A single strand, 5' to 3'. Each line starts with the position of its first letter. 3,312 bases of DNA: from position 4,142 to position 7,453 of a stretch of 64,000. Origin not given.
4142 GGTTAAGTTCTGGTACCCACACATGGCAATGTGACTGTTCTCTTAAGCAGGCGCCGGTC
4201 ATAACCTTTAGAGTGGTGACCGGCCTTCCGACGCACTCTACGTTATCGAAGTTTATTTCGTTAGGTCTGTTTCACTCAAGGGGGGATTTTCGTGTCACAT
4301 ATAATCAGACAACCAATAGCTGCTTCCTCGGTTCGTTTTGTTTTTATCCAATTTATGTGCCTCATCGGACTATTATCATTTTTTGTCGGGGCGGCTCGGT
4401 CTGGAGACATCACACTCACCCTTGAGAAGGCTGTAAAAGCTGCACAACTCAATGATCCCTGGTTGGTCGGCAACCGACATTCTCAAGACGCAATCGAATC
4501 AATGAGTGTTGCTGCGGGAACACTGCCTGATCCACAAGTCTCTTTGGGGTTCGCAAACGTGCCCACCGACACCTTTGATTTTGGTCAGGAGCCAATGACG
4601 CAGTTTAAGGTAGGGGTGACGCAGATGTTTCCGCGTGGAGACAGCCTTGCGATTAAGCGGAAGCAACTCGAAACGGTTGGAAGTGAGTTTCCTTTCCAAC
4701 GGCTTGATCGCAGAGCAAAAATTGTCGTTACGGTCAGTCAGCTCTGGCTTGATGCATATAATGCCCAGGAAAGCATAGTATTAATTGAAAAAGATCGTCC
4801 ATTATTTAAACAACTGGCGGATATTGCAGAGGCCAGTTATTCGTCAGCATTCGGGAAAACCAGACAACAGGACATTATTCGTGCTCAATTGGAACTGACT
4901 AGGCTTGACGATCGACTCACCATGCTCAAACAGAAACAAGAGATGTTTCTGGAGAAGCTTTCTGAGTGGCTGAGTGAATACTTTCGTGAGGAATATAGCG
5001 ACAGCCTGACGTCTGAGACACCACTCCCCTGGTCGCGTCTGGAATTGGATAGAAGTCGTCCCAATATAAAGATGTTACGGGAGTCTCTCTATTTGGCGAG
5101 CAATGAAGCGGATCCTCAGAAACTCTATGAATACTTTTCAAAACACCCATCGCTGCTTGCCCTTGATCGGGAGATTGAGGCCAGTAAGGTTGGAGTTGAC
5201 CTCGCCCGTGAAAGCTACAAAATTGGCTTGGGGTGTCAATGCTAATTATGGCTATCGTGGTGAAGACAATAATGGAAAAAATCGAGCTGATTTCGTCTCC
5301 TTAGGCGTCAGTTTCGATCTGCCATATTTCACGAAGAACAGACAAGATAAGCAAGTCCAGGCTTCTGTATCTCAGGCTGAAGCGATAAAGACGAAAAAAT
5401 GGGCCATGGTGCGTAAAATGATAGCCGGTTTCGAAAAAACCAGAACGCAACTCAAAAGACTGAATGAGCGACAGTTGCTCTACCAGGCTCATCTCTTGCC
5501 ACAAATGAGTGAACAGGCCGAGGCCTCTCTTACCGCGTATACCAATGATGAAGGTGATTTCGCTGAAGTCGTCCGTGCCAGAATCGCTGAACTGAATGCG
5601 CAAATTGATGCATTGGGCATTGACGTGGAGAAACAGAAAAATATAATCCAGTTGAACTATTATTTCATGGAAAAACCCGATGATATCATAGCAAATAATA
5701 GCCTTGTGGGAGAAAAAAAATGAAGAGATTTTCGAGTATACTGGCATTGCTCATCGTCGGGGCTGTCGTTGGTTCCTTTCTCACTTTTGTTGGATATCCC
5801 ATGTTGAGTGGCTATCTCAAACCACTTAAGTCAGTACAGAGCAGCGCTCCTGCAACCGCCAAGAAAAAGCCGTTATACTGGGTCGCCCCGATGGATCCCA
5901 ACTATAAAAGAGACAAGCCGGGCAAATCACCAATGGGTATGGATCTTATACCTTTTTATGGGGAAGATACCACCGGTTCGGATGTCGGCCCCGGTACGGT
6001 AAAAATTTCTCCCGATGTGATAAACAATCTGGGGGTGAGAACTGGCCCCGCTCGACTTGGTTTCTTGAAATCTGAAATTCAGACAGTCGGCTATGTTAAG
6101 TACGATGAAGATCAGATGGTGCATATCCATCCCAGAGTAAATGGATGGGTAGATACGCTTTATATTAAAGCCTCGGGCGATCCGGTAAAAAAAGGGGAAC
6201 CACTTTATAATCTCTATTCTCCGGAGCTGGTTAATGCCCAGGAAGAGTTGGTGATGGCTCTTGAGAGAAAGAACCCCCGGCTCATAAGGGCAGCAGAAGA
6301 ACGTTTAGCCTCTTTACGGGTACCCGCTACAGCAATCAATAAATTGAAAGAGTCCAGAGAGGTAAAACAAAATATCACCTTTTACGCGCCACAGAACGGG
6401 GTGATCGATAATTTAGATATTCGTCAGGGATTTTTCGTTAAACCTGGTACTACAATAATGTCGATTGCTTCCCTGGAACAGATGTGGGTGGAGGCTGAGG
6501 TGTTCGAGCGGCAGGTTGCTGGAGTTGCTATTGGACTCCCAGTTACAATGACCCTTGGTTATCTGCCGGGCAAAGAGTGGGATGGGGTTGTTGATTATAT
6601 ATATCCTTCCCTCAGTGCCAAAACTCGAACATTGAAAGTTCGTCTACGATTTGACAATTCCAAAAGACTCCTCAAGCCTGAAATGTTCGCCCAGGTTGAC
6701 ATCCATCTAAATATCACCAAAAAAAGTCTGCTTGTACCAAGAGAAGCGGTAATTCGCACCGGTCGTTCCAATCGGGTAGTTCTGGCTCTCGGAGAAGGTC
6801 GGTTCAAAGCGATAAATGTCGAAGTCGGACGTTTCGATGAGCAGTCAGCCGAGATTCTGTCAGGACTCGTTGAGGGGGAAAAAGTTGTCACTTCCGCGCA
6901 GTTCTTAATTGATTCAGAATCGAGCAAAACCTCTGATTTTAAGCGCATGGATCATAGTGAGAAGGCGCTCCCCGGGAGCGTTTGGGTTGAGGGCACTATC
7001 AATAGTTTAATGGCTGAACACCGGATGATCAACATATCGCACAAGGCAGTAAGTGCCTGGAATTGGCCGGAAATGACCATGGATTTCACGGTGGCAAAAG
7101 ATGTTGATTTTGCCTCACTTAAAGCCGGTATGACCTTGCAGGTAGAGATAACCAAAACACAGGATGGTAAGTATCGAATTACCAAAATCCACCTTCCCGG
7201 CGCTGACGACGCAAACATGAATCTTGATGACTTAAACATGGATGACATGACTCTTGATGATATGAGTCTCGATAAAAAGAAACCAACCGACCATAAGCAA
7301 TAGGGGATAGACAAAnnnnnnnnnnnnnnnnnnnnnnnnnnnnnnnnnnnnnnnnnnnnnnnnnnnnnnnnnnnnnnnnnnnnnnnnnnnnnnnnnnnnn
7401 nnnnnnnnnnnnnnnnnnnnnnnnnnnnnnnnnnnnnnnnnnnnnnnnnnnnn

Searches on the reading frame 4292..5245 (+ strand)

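Call 10: search_protein_families(library=pfam, proteins=[window:4292-5245:+])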
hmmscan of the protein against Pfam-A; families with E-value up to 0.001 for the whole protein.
window:4292-5245:+ (317 aa): 1 family
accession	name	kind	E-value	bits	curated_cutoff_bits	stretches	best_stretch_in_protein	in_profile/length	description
PF02321.23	OEP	-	1.9e-16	60.9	22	1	44-227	1-186/187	Outer membrane efflux protein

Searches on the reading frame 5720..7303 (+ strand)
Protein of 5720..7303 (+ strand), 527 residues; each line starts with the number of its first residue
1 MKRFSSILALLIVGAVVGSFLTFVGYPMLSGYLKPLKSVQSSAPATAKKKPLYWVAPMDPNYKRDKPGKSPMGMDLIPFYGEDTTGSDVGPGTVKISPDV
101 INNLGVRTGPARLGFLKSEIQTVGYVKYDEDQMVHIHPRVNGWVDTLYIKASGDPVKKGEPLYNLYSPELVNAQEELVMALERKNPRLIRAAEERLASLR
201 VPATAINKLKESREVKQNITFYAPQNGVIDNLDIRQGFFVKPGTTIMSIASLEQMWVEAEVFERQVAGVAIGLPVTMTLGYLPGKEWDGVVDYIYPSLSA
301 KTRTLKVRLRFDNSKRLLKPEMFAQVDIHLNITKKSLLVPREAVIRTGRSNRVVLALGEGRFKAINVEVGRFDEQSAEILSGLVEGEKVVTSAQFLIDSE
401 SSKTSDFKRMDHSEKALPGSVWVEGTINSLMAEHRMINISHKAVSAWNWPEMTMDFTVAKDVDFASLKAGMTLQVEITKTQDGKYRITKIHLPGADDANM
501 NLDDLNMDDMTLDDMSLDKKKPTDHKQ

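Call 10: search_protein_families(library=pfam, proteins=[window:5720-7303:+])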
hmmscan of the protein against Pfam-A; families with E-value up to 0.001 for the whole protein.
window:5720-7303:+ (527 aa): 5 families
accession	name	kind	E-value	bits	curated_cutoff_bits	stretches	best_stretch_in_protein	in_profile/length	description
PF16576.10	HlyD_D23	-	2.6e-81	272.4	30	1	116-324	2-214/214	Barrel-sandwich domain of CusB or HlyD membrane-fusion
PF11604.15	CusF_Ec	-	1.1e-24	86.5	27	1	421-491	2-71/72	Copper binding periplasmic protein CusF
PF13437.12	HlyD_3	-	4.1e-17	63.3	22.2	1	221-320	2-105/106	HlyD family secretion protein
PF19335.5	HMBD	-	1.5e-07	31.7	23.6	1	53-78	1-27/28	Heavy metal binding domain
PF13533.13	Biotin_lipoyl_2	-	4e-05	23.8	29.8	0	136-163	3-29/32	Biotin-lipoyl like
